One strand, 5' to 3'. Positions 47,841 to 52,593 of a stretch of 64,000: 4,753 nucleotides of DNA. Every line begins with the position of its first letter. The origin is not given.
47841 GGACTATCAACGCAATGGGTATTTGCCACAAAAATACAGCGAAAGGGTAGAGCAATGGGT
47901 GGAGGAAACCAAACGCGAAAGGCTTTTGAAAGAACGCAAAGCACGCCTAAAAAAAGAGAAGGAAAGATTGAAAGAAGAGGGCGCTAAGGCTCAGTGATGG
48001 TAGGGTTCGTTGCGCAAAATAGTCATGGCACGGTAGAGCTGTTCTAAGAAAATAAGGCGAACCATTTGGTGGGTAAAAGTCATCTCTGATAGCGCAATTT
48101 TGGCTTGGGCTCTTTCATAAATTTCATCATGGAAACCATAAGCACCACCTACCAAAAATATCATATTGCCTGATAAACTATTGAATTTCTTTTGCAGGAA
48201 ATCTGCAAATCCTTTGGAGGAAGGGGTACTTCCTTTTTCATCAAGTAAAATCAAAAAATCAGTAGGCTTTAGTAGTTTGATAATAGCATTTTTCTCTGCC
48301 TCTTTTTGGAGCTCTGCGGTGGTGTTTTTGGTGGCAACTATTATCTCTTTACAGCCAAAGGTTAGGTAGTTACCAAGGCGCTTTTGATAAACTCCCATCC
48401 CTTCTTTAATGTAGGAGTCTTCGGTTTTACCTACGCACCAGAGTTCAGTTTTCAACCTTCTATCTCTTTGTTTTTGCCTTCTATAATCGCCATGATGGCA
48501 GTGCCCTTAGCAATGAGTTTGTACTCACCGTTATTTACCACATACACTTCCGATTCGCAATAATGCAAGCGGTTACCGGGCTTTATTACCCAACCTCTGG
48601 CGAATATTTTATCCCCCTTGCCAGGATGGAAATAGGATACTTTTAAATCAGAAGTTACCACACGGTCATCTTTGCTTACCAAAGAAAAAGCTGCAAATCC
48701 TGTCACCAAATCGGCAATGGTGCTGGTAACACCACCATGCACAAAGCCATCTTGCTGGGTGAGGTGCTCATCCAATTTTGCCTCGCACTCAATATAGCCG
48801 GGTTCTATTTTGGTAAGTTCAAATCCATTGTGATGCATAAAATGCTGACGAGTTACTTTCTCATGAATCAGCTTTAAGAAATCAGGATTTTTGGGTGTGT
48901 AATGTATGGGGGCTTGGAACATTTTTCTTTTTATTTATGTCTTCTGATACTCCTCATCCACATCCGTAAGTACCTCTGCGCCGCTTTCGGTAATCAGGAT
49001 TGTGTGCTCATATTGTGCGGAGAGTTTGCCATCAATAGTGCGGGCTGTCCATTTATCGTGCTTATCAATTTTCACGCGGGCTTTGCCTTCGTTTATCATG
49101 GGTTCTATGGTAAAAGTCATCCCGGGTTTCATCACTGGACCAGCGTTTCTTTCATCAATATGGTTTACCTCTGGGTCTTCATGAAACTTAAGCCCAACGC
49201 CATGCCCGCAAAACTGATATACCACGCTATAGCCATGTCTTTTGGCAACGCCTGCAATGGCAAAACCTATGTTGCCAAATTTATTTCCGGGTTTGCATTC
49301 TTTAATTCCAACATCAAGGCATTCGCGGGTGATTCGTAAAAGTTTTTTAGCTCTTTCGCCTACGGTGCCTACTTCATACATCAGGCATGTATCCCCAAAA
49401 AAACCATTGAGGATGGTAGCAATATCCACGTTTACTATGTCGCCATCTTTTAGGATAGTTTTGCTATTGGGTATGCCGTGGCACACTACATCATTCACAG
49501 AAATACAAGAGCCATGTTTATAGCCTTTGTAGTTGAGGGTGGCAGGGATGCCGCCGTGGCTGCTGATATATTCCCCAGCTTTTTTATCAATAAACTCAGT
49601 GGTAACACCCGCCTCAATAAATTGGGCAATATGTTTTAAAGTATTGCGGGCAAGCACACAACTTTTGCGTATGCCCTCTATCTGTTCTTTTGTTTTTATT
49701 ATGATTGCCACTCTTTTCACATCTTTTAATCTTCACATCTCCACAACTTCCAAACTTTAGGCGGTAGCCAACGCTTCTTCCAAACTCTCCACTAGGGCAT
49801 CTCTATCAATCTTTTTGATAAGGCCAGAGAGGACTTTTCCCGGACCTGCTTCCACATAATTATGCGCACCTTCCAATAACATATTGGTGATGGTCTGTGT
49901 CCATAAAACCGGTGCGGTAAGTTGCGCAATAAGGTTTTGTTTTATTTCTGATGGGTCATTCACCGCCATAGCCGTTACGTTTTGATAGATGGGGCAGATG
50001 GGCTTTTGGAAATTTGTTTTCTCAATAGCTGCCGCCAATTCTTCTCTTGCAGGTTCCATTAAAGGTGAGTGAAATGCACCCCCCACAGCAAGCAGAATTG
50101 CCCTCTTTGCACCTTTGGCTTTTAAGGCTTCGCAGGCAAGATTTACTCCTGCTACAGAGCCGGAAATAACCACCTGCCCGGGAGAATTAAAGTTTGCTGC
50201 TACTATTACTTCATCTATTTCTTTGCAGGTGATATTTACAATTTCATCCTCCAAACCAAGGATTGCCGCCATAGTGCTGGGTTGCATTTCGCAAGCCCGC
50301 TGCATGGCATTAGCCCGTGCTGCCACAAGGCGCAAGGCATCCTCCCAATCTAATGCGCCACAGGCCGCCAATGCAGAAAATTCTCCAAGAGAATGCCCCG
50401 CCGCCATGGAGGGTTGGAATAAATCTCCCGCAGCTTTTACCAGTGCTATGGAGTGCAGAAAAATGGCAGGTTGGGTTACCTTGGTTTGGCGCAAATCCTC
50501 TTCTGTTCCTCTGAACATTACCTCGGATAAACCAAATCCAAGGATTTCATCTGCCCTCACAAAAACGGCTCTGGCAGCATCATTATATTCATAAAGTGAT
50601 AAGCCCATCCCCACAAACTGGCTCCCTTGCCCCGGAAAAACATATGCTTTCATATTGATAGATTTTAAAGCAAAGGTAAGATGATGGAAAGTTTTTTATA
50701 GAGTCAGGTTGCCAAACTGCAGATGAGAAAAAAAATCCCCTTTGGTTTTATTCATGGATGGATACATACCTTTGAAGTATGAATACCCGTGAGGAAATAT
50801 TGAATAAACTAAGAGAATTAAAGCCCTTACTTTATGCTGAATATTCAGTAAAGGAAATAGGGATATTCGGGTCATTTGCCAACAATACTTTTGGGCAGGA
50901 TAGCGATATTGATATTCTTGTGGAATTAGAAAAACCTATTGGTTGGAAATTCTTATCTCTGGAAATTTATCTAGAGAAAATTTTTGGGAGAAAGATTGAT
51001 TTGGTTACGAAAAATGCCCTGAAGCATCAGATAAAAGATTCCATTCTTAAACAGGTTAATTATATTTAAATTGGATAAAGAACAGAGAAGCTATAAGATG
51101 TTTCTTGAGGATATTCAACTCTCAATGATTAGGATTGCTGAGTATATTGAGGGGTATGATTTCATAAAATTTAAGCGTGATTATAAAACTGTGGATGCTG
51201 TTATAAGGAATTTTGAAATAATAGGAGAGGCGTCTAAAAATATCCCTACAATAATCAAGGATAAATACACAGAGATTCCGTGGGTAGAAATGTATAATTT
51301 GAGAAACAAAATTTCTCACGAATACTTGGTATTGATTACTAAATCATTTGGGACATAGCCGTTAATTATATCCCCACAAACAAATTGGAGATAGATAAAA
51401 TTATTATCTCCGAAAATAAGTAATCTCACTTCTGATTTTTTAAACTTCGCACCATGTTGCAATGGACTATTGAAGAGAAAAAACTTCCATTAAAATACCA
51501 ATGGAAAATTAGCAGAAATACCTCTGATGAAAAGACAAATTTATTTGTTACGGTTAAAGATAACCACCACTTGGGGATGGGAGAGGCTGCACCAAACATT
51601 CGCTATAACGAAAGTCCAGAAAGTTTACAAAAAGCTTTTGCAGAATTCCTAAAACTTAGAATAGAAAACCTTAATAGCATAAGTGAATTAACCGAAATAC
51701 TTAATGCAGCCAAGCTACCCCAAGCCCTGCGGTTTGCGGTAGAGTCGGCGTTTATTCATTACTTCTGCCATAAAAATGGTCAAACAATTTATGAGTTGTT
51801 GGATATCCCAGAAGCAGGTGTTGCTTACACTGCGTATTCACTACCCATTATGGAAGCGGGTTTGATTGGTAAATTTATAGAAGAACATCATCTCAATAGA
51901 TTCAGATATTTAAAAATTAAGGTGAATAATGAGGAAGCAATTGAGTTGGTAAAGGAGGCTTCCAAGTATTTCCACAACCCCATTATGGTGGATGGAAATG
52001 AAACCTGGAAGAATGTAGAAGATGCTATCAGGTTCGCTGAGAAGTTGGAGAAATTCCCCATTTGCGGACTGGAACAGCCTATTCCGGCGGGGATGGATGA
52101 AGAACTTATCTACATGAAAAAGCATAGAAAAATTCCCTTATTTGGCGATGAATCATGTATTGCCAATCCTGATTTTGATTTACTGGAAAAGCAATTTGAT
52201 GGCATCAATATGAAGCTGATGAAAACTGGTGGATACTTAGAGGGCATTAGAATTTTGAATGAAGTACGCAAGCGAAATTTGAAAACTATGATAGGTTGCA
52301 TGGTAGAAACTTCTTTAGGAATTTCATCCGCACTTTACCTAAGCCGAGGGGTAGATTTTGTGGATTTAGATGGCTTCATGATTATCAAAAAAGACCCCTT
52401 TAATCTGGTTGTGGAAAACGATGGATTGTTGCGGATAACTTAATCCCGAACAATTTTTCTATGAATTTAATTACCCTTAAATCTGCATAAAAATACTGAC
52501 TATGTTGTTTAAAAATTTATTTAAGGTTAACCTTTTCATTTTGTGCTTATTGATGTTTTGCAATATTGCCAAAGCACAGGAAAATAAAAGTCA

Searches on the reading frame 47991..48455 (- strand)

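Call 14: search_protein_families(library=pfam, max_evalue=0.001, proteins=[window:47991-48455:-])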
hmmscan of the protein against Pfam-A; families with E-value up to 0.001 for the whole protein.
window:47991-48455:- (154 aa): 1 family
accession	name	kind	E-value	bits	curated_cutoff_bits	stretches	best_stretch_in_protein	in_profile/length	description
PF02590.22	SPOUT_MTase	-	1e-49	168.9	27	1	1-153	1-154/154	Predicted SPOUT methyltransferase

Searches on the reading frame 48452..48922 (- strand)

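Call 14: search_protein_families(library=pfam, max_evalue=0.001, proteins=[window:48452-48922:-])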
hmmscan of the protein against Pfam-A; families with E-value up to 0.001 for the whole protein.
window:48452-48922:- (156 aa): 2 families
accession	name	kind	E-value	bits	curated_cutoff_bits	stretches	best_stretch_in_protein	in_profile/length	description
PF03061.28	4HBT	-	2e-12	47.7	20.6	1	59-131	2-75/79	Thioesterase superfamily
PF14539.12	DUF4442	-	0.00029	21.5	25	1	35-104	22-91/132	Domain of unknown function (DUF4442)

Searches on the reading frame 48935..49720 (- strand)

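Call 14: search_protein_families(library=pfam, max_evalue=0.001, proteins=[window:48935-49720:-])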
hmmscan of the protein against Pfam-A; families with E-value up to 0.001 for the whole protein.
window:48935-49720:- (261 aa): 1 family
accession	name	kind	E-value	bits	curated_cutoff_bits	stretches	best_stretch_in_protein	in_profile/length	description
PF00557.29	Peptidase_M24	-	1.8e-47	162.3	23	1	15-245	1-208/208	Metallopeptidase family M24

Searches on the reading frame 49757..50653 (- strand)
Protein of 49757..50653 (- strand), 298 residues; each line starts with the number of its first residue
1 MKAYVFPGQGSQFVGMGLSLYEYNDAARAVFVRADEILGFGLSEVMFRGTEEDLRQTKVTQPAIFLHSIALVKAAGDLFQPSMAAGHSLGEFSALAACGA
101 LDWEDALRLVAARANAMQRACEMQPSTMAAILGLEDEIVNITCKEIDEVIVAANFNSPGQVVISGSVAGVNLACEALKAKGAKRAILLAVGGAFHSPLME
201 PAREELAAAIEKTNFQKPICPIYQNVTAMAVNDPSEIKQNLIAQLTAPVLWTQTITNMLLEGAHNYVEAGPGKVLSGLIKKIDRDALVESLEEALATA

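Call 14: search_protein_families(library=pfam, max_evalue=0.001, proteins=[window:49757-50653:-])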
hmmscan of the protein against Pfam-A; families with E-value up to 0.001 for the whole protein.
window:49757-50653:- (298 aa): 1 family
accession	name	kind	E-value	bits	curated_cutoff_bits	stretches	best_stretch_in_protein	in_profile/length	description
PF00698.26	Acyl_transf_1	-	2.3e-44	152.6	32.7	1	4-275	2-271/319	Acyl transferase domain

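Call 21: find_encoding_contigs(protein=window:49757-50653:-, flank=10000, max_places=4)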
Protein window:49757-50653:- (298 aa): no gene with exactly this product is on record in the collection.

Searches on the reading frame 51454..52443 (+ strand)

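Call 54: search_protein_families(library=pfam, max_evalue=0.001, proteins=[window:51454-52443:+])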
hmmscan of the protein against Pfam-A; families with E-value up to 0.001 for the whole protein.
window:51454-52443:+ (329 aa): 1 family
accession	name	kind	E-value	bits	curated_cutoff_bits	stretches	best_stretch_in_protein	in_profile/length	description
PF13378.12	MR_MLE_C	-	3.6e-20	73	29.4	1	149-296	14-165/219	Enolase C-terminal domain-like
